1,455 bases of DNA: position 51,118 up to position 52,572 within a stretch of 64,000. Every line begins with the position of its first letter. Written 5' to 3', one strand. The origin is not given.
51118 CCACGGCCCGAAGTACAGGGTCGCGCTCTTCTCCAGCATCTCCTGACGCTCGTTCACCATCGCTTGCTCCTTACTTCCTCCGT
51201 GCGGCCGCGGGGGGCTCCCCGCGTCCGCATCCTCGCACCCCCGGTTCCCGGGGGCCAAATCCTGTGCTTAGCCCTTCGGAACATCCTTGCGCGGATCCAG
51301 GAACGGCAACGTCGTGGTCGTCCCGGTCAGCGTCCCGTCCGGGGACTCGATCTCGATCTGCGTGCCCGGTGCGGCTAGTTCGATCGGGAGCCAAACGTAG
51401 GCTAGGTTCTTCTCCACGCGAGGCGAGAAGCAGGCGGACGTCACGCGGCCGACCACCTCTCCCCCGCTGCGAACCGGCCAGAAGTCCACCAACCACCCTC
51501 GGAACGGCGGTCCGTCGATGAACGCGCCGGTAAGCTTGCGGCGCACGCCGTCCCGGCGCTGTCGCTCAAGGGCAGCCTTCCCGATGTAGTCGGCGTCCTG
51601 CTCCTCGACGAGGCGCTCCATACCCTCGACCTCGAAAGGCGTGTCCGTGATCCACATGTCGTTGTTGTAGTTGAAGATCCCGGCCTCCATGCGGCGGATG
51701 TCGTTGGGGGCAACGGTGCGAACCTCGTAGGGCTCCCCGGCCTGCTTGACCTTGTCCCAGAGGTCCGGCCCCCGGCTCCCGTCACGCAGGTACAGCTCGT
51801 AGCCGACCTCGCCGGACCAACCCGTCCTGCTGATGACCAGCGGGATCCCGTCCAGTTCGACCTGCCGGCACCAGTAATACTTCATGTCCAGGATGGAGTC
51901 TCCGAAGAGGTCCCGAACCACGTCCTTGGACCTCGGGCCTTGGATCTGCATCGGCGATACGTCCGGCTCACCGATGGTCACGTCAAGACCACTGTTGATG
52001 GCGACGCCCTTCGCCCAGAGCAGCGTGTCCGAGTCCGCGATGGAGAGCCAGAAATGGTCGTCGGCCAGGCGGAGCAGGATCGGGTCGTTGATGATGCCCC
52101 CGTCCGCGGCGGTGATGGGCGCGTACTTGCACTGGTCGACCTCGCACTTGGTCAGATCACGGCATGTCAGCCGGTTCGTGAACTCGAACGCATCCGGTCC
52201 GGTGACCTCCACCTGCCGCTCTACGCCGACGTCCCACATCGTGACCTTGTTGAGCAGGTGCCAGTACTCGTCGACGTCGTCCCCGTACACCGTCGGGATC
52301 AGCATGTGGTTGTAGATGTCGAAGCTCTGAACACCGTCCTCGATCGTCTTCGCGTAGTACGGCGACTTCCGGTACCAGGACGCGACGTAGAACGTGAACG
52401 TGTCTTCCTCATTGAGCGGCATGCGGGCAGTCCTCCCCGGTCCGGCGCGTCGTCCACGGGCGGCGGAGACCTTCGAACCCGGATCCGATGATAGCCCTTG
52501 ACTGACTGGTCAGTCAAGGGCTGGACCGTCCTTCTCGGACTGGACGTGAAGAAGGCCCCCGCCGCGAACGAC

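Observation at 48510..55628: Operon-like C1 module: amidohydrolase, then three tandem GcvT-family THF-dependent demethylase paralogs, then MetV-MetF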

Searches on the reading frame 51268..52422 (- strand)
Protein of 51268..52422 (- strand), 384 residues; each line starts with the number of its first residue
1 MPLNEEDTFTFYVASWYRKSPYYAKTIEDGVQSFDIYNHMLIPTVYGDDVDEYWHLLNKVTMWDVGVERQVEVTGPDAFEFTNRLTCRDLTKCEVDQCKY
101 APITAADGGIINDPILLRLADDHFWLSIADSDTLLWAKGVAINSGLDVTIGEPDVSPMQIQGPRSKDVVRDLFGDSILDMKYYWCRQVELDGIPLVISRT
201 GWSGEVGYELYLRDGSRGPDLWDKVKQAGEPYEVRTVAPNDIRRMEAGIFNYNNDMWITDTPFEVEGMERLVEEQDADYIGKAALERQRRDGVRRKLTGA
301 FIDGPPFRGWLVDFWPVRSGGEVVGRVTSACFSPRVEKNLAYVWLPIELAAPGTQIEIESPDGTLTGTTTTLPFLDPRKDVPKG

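Call 3: search_protein_families(library=pfam, proteins=[window:51268-52422:-])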
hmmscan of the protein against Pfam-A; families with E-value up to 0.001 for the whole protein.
window:51268-52422:- (384 aa): 2 families
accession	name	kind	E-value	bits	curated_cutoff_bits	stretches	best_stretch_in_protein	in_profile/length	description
PF01571.26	GCV_T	-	2.9e-38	132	25.6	1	40-266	18-251/255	Aminomethyltransferase folate-binding domain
PF08669.17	GCV_T_C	-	5.3e-14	52.3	25.9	1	315-376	19-80/80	Glycine cleavage T-protein C-terminal barrel domain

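Call 4: search_protein_families(library=ncbifam, proteins=[window:51268-52422:-])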
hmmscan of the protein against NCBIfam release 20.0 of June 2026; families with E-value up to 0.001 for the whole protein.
window:51268-52422:- (384 aa): 8 families
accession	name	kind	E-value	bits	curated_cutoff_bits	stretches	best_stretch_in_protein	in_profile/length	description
NF009133.0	PRK12486.1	equivalog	2e-108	362.6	410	1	17-371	12-365/369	dimethylsulfoniopropionate demethylase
NF053776.1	TmaoDeMthMsil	equivalog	1.1e-56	192.9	1100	1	18-381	386-760/763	trimethylamine N-oxide demethylase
NF001567.0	PRK00389.1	subfamily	7e-47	160.1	300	1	22-379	8-357/359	glycine cleavage system aminomethyltransferase GcvT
TIGR00528.1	gcvT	equivalog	1e-37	129.9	235.85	1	19-359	3-344/362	glycine cleavage system aminomethyltransferase GcvT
NF010093.0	PRK13579.1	equivalog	7.4e-31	107.3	459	1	50-378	42-367/371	glycine cleavage system aminomethyltransferase GcvT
TIGR01372.1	soxA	subfamily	2.5e-29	101.7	1164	1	58-379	655-991/996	sarcosine oxidase subunit alpha family protein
NF047633.1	SyrngDmethDesA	equivalog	1.1e-16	60.4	800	1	51-237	38-235/453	syringate O-demethylase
NF047885.1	VanMgalDeMLigM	equivalog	7.9e-11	41.5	580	1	70-213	57-213/461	vanillate/3-O-methylgallate O-demethylase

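Call 11: search_solved_structures(query=window:51268-52422:-, max_evalue=1e-10)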
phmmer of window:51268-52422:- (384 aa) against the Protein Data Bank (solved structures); distinct sequences matched with E-value up to 1e-10: 18.
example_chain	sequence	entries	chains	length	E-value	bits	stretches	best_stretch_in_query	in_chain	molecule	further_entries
3tfh_A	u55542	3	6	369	2.1e-74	254.4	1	15-375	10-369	GcvT-like Aminomethyltransferase protein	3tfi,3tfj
1v5v_A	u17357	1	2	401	3.4e-37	131.8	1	42-379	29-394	aminomethyltransferase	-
9q59_A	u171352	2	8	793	1.4e-34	123.2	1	37-383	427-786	trimethylamine N-oxide demethylase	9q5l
9q5a_A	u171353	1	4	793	1.4e-34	123.2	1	37-383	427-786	Trimethylamine N-oxide Demethylase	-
1yx2_A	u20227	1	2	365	7.8e-33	117.5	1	30-367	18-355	Aminomethyltransferase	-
1woo_A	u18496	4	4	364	1.5e-32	116.5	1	18-367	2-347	Aminomethyltransferase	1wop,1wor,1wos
1pj5_A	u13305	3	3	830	2.1e-30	109.4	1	52-379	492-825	N,N-dimethylglycine oxidase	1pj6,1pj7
3gsi_A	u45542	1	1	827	2.5e-29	105.9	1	52-379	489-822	N,N-dimethylglycine oxidase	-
1vlo_A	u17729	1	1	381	3.6e-27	98.8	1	19-347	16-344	Aminomethyltransferase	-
3a8i_A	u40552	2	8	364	3.7e-27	98.8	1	19-347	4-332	Aminomethyltransferase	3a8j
3a8k_A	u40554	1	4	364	1.8e-26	96.5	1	19-347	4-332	Aminomethyltransferase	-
1wsr_A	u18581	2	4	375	1.2e-22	83.9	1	39-375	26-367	Aminomethyltransferase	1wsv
5l46_A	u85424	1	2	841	2.9e-20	76.1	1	52-359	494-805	Dimethylglycine dehydrogenase, mitochondrial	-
1vrq_A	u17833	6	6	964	6.6e-20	74.9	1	58-294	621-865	Sarcosine oxidase alpha subunit | Subunit alpha of sarcosine oxidase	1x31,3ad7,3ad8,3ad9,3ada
4pab_A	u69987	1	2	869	2.9e-19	72.8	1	55-361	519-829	Dimethylglycine dehydrogenase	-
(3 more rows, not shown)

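Call 12: find_encoding_contigs(protein=window:51268-52422:-, flank=10000, max_places=6)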
Protein window:51268-52422:- (384 aa): 3 contigs read that carry it; 3 places shown.
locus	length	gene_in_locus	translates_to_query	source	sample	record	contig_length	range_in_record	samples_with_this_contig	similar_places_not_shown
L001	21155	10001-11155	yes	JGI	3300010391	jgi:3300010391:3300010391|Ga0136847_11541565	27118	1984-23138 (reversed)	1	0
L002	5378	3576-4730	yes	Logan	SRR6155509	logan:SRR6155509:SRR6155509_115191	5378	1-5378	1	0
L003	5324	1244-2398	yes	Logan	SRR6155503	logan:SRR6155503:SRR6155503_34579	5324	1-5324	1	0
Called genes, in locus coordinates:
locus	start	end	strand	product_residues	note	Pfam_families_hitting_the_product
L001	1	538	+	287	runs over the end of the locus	PF00528:BPD_transp_1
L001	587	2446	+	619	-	PF00496:SBP_bac_5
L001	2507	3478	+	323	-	PF19300:BPD_transp_1_N, PF00528:BPD_transp_1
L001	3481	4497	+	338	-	PF00005:ABC_tran, PF13304:AAA_21 (weak), PF08352:oligo_HPY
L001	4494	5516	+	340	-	PF00005:ABC_tran, PF08352:oligo_HPY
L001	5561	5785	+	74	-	PF03840:SecG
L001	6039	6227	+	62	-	PF00313:CSD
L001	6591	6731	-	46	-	-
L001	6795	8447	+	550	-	PF22039:HUTI_composite_bact (faint), PF07969:Amidohydro_3, PF01979:Amidohydro_1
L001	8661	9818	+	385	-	PF01571:GCV_T, PF08669:GCV_T_C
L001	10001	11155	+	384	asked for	PF01571:GCV_T, PF08669:GCV_T_C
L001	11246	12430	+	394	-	PF01571:GCV_T, PF08669:GCV_T_C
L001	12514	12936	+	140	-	PF12225:DUF5981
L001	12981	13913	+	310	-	PF02219:MTHFR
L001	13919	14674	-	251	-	PF02463:SMC_N (weak), PF00005:ABC_tran, PF13304:AAA_21 (faint)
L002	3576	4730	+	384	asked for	PF01571:GCV_T, PF08669:GCV_T_C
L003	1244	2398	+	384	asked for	PF01571:GCV_T, PF08669:GCV_T_C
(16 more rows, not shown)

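Call 13: find_homologous_proteins(query=window:51268-52422:-, max_evalue=1e-20)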
Query window:51268-52422:- (384 aa): 7986 proteins with E <= 1e-20 among 8000 candidates; the best 120 are listed.
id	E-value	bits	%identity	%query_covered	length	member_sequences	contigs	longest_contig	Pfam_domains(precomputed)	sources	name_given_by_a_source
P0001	4.9e-251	851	93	100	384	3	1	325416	PF01571.27,PF08669.18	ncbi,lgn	ncbi:MAG: glycine cleavage T C-terminal barrel domain-containing protein [Actinomycetota bacterium]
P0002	1.4e-195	668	71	99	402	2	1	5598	PF01571.27,PF08669.18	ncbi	-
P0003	1.6e-181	622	68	99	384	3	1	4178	PF01571.27,PF08669.18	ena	-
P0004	1.1e-180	619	68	99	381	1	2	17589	PF01571.27,PF08669.18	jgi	jgi:glycine cleavage system aminomethyltransferase T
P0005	1.0e-179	616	69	98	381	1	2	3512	PF01571.27,PF08669.18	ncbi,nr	ncbi:MAG: glycine cleavage system protein T [Actinomycetota bacterium]|nr:glycine cleavage system pr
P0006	3.1e-179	615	68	99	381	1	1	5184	PF01571.27,PF08669.18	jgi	jgi:glycine cleavage system aminomethyltransferase T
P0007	9.8e-179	613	67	99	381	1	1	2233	PF01571.27,PF08669.18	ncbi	-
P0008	1.5e-178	612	67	99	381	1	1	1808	PF01571.27,PF08669.18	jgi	jgi:aminomethyltransferase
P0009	2.5e-178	612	68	99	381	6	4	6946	PF01571.27,PF08669.18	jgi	jgi:glycine cleavage system aminomethyltransferase T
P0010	8.3e-178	610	67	98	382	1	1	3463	PF01571.27,PF08669.18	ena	-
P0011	4.8e-176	604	67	99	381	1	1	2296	PF01571.27,PF08669.18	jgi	jgi:glycine cleavage system aminomethyltransferase T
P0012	7.6e-176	603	66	99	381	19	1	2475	PF01571.27,PF08669.18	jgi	jgi:glycine cleavage system aminomethyltransferase T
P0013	7.6e-176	603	67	99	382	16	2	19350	PF01571.27,PF08669.18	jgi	jgi:glycine cleavage system aminomethyltransferase T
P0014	1.3e-175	603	67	99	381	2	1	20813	PF01571.27,PF08669.18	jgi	jgi:aminomethyltransferase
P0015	1.4e-175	602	67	99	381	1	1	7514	PF01571.27,PF08669.18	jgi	jgi:glycine cleavage system aminomethyltransferase T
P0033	4.3e-173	594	65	99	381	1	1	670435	PF01571.27,PF08669.18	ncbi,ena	-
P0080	5.5e-170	584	66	99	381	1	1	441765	PF01571.27,PF08669.18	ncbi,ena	-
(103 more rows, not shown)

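Call 14: find_encoding_contigs(protein=P0033, flank=10000, max_places=2)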
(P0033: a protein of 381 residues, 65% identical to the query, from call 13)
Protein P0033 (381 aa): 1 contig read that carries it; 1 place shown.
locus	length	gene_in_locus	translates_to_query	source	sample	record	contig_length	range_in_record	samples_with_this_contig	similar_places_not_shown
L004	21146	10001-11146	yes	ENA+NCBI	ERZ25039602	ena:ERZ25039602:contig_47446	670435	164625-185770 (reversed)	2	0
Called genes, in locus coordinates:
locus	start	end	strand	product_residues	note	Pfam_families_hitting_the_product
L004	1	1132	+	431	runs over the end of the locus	PF07690:MFS_1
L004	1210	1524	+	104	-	PF00355:Rieske, PF13806:Rieske_2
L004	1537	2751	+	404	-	PF07992:Pyr_redox_2, PF00070:Pyr_redox, PF14759:Reductase_C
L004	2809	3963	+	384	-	PF00266:Aminotran_5, PF00155:Aminotran_1_2, PF01041:DegT_DnrJ_EryC1 (weak)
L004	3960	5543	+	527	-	PF00389:2-Hacid_dh, PF02826:2-Hacid_dh_C, PF19304:PGDH_inter, PF01842:ACT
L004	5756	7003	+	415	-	PF05977:MFS_3, PF07690:MFS_1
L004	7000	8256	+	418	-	PF05977:MFS_3, PF07690:MFS_1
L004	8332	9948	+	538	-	PF00890:FAD_binding_2 (faint), PF01266:DAO (faint), PF01593:Amino_oxidase, PF07992:Pyr_redox_2 (faint), PF12831:FAD_oxidored (faint), PF13450:NAD_binding_8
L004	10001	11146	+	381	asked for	PF01571:GCV_T, PF08669:GCV_T_C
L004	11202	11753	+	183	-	PF02622:DUF179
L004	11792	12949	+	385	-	PF01571:GCV_T, PF08669:GCV_T_C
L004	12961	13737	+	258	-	PF13489:Methyltransf_23, PF01209:Ubie_methyltran (weak), PF13847:Methyltransf_31 (weak), PF08241:Methyltransf_11, PF08242:Methyltransf_12, PF13649:Methyltransf_25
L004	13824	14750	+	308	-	PF01063:Aminotran_4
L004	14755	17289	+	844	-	PF17900:Peptidase_M1_N, PF01433:Peptidase_M1, PF11838:ERAP1_C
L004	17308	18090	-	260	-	PF01061:ABC2_membrane, PF12698:ABC2_membrane_3, PF12679:ABC2_membrane_2 (weak)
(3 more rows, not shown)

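Call 15: find_encoding_contigs(protein=P0080, flank=10000, max_places=2)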
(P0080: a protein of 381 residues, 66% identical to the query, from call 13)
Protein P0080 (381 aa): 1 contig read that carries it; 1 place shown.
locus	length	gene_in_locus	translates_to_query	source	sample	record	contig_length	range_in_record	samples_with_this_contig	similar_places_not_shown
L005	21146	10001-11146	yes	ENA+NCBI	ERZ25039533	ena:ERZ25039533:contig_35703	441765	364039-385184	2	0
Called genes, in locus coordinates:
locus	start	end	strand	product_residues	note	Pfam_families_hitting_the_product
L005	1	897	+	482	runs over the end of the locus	PF02934:GatB_N, PF02637:GatB_Yqey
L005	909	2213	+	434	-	-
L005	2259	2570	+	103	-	PF00355:Rieske, PF13806:Rieske_2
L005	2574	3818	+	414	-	PF07992:Pyr_redox_2, PF00070:Pyr_redox, PF14759:Reductase_C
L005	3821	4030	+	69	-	-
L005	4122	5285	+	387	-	PF00266:Aminotran_5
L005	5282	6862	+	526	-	PF00389:2-Hacid_dh, PF02826:2-Hacid_dh_C, PF19304:PGDH_inter, PF01842:ACT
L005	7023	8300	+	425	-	PF05977:MFS_3, PF07690:MFS_1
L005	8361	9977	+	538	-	PF00070:Pyr_redox (faint), PF00890:FAD_binding_2 (faint), PF01134:GIDA (faint), PF01266:DAO (weak), PF12831:FAD_oxidored (weak), PF13450:NAD_binding_8, PF01593:Amino_oxidase, PF01266:DAO (weak), +1 more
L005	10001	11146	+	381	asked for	PF01571:GCV_T, PF08669:GCV_T_C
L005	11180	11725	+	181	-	PF02622:DUF179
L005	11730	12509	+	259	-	PF13489:Methyltransf_23, PF01209:Ubie_methyltran (weak), PF13847:Methyltransf_31 (weak), PF08241:Methyltransf_11, PF08242:Methyltransf_12, PF13649:Methyltransf_25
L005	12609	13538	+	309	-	PF01063:Aminotran_4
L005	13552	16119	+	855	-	PF17900:Peptidase_M1_N, PF01433:Peptidase_M1, PF11838:ERAP1_C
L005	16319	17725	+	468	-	PF00171:Aldedh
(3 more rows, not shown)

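Call 16: find_encoding_contigs(protein=P0001, flank=10000, max_places=2)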
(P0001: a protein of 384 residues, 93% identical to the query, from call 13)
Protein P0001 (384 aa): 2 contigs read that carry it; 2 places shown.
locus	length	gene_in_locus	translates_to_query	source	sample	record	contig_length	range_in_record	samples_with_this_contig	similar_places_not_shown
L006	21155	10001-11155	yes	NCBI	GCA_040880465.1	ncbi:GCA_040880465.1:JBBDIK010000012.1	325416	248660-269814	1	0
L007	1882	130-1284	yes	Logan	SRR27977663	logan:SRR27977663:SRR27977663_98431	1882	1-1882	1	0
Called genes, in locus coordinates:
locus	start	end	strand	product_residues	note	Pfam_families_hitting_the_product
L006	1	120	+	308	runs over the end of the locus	PF03668:RapZ-like_N, PF22740:PapZ_C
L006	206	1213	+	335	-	PF00044:Gp_dh_N, PF02800:Gp_dh_C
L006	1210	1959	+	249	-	-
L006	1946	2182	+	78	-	-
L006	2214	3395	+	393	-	PF00162:PGK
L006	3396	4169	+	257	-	PF00121:TIM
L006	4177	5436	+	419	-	PF01676:Metalloenzyme, PF10143:PhosphMutase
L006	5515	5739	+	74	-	PF03840:SecG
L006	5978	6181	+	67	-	PF00313:CSD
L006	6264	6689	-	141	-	-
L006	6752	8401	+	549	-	PF22039:HUTI_composite_bact (faint), PF07969:Amidohydro_3, PF01979:Amidohydro_1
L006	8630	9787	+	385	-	PF01571:GCV_T, PF08669:GCV_T_C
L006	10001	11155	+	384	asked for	PF01571:GCV_T, PF08669:GCV_T_C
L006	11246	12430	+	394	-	PF01571:GCV_T, PF08669:GCV_T_C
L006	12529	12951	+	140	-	PF12225:DUF5981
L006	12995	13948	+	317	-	PF02219:MTHFR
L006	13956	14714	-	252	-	PF02463:SMC_N (faint), PF00005:ABC_tran, PF13304:AAA_21 (weak)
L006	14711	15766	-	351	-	PF00528:BPD_transp_1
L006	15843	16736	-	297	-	PF00497:SBP_bac_3, PF10613:Lig_chan-Glu_bd (weak)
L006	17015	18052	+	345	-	PF02690:Na_Pi_cotrans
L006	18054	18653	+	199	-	PF00300:His_Phos_1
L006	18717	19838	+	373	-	PF00089:Trypsin, PF17820:PDZ_6 (faint), PF13365:Trypsin_2, PF13180:PDZ_2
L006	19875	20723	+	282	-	PF14801:TrmI-like_N, PF08704:GCD14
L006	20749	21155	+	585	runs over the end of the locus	PF13191:AAA_16 (faint), PF17758:Prot_ATP_ID_OB_N, PF16450:Prot_ATP_ID_OB_C, PF00004:AAA, PF20720:nSTAND3 (faint)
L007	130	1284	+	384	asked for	PF01571:GCV_T, PF08669:GCV_T_C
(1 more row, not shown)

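Call 26: find_related_loci(query=A1, collection=genome_contigs, flank=10000)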
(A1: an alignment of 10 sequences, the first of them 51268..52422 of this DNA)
Query A1 (384 aa) in genome_contigs; peptide patterns used: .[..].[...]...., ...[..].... (x = any residue, [..] = any of these).
600 stretches matched a pattern (row limit reached: there are more); 593 encode a relative of the query (tblastn E <= 1e-3); the best 80 are kept; 80 distinct loci.
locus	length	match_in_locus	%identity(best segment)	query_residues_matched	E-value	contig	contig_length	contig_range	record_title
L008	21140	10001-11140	66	3-383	6e-170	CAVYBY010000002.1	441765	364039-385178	MAG: uncultured Actinomycetes bacterium isolate MFD04944.bin.1.337 genome assembly, contig: contig_35703, whole genome s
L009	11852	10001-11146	64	2-384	4e-170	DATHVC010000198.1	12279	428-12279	MAG TPA_asm: Actinomycetota bacterium isolate SMAG_U16123 k141_148893, whole genome shotgun sequence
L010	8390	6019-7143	66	8-383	1e-168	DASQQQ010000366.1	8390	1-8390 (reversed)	MAG TPA_asm: Actinomycetota bacterium isolate SMAG_U10861 k141_273943, whole genome shotgun sequence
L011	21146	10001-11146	64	4-384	1e-168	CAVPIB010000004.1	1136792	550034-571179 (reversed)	MAG: uncultured Actinomycetes bacterium isolate MFD09964.bin.1.67 genome assembly, contig: contig_31714, whole genome sh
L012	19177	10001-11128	64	8-384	4e-168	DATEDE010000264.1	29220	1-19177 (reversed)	MAG TPA_asm: Actinomycetota bacterium isolate SMAG_U8290 k141_1060055, whole genome shotgun sequence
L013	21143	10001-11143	64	3-384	1e-167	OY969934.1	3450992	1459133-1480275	MAG: uncultured Actinomycetes bacterium isolate MFD04944.bin.1.31 genome assembly, chromosome: 1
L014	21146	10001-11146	62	4-384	2e-167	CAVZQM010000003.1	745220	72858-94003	MAG: uncultured Actinomycetes bacterium isolate MFD05747.bin.2.197 genome assembly, contig: contig_20471, whole genome s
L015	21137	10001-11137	63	3-382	2e-166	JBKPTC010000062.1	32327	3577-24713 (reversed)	MAG: bacterium isolate GS_EKS_MAG_00006 GS_EKS_000002987642, whole genome shotgun sequence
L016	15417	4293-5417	63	8-383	4e-166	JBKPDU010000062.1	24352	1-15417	MAG: Actinomycetota bacterium isolate GB_EKS_MAG_00016 GB_EKS_000000576203, whole genome shotgun sequence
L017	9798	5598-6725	64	8-384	5e-166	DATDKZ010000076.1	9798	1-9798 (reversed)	MAG TPA_asm: Actinomycetota bacterium isolate SMAG_U371 k141_1711605, whole genome shotgun sequence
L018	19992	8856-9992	63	3-382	9e-166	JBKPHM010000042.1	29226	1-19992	MAG: Actinomycetota bacterium isolate HAY_GB_MAG_00010 HAY_GB_000000114409, whole genome shotgun sequence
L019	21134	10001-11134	63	5-383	3e-165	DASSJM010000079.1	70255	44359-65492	MAG TPA_asm: Actinomycetota bacterium isolate SMAG_U1115 k141_589307, whole genome shotgun sequence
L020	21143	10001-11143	62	8-384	3e-164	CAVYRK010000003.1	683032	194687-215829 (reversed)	MAG: uncultured Actinomycetota bacterium isolate MFD06085.bin.2.1 genome assembly, contig: contig_25173, whole genome sh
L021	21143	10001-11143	63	5-383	2e-164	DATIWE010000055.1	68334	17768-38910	MAG TPA_asm: Actinomycetota bacterium isolate SMAG_U15215 k141_1945727, whole genome shotgun sequence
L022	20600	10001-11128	63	8-384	7e-164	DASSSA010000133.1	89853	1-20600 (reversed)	MAG TPA_asm: Actinomycetota bacterium isolate SMAG_U503 k141_201224, whole genome shotgun sequence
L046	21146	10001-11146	52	1-383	1e-142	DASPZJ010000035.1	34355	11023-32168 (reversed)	MAG TPA_asm: Thermoplasmata archaeon isolate SMAG_U11616 k141_792552, whole genome shotgun sequence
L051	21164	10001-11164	55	1-383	8e-140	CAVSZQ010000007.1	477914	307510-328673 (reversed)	MAG: uncultured Actinomycetes bacterium isolate MFD05454.bin.2.214 genome assembly, contig: contig_41575, whole genome s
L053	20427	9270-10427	56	3-383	2e-138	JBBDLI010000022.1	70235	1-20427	MAG: Steroidobacteraceae bacterium isolate LejiaA_66_279 Lejia_A_701_length_70235_cov_182, whole genome shotgun sequence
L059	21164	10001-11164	53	1-383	2e-135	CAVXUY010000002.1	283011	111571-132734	MAG: uncultured Actinomycetes bacterium isolate MFD04850.bin.2.263 genome assembly, contig: contig_10672, whole genome s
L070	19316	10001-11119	53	18-383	1e-133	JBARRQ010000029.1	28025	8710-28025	MAG: Gaiellaceae bacterium isolate MFD13499_ilm_asm_bin25 k127_512630, whole genome shotgun sequence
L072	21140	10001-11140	56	15-383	9e-133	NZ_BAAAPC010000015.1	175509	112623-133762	Nocardiopsis rhodophaea strain JCM 15313 sequence15, whole genome shotgun sequence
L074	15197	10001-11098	55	18-383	2e-132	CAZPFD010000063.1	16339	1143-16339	MAG TPA_asm: uncultured Ectothiorhodospiraceae bacterium isolate SRP304980_co2_290 genome assembly, contig: NODE_2060_le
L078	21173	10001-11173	52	3-383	8e-131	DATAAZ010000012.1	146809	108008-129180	MAG TPA_asm: Gaiellaceae bacterium isolate SMAG_U6685 k141_1652747, whole genome shotgun sequence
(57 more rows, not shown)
